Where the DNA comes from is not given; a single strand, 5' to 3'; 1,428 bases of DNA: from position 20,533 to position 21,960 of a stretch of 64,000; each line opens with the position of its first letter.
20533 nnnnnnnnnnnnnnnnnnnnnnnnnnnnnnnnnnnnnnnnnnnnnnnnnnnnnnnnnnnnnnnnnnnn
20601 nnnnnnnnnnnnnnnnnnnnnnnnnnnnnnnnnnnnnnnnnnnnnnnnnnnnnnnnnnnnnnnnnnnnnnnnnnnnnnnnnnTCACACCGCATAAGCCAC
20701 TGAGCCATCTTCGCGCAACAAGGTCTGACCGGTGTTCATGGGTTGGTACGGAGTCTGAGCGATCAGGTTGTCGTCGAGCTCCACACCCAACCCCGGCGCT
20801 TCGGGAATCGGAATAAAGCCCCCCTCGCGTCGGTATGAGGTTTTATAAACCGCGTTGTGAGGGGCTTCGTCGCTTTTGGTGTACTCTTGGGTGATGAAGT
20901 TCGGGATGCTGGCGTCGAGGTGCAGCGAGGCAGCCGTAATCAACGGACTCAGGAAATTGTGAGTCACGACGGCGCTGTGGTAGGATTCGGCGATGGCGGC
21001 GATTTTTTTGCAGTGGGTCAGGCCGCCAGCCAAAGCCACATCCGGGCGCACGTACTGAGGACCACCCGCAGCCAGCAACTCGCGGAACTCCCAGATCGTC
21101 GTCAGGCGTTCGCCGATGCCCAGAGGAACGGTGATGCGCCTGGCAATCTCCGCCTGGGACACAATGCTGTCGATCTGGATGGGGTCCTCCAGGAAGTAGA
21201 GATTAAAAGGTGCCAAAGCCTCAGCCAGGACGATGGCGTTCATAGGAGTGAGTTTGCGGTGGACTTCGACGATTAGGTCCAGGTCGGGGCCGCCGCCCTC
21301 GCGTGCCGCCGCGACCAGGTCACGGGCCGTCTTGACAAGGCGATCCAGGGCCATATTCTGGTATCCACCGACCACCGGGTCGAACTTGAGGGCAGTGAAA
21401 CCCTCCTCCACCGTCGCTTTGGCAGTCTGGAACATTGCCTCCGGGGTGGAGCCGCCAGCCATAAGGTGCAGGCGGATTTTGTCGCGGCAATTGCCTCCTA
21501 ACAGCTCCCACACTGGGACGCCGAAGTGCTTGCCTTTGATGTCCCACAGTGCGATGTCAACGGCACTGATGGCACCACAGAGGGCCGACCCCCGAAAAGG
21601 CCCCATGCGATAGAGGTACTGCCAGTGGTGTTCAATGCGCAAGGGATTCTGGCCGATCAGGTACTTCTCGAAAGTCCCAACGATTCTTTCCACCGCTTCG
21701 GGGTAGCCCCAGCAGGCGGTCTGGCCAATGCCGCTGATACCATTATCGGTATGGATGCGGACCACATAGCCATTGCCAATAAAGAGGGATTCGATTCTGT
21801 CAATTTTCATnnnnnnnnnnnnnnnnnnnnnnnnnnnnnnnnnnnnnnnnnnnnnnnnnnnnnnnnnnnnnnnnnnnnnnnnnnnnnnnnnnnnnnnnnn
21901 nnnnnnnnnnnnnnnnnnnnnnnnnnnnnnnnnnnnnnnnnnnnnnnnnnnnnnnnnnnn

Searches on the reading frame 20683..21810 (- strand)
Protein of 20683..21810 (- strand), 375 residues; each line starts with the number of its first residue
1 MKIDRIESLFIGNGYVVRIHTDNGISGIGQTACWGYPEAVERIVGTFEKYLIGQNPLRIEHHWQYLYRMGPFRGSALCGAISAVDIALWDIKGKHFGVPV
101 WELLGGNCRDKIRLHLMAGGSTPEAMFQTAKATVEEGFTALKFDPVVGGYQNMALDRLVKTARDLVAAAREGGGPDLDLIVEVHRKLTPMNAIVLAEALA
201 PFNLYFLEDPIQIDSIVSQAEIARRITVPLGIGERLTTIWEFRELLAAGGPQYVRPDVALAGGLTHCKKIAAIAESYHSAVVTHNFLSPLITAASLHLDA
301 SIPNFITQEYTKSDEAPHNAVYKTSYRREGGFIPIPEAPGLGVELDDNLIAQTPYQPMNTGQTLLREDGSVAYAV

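Call 19: search_protein_families(library=pfam, proteins=[window:20683-21810:-])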
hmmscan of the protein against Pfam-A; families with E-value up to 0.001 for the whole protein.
window:20683-21810:- (375 aa): 2 families
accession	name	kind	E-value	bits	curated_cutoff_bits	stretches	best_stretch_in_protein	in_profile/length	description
PF13378.12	MR_MLE_C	-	1.5e-52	178.9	29.4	1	128-347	4-217/219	Enolase C-terminal domain-like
PF02746.21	MR_MLE_N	-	7.6e-18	65.3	22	1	16-105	30-117/117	Mandelate racemase / muconate lactonizing enzyme, N-terminal domain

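Call 32: find_encoding_contigs(protein=window:20683-21810:-, flank=3000, max_places=8)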
Protein window:20683-21810:- (375 aa): 2 contigs read that carry it; 2 places shown.
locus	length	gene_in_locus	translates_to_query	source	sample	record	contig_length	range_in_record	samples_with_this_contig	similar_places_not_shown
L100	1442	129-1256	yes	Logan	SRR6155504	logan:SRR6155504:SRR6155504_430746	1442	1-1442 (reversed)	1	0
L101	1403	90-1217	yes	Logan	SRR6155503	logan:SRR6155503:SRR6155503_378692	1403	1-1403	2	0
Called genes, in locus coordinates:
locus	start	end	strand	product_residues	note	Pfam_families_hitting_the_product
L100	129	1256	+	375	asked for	PF02746:MR_MLE_N, PF13378:MR_MLE_C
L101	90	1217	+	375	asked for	PF02746:MR_MLE_N, PF13378:MR_MLE_C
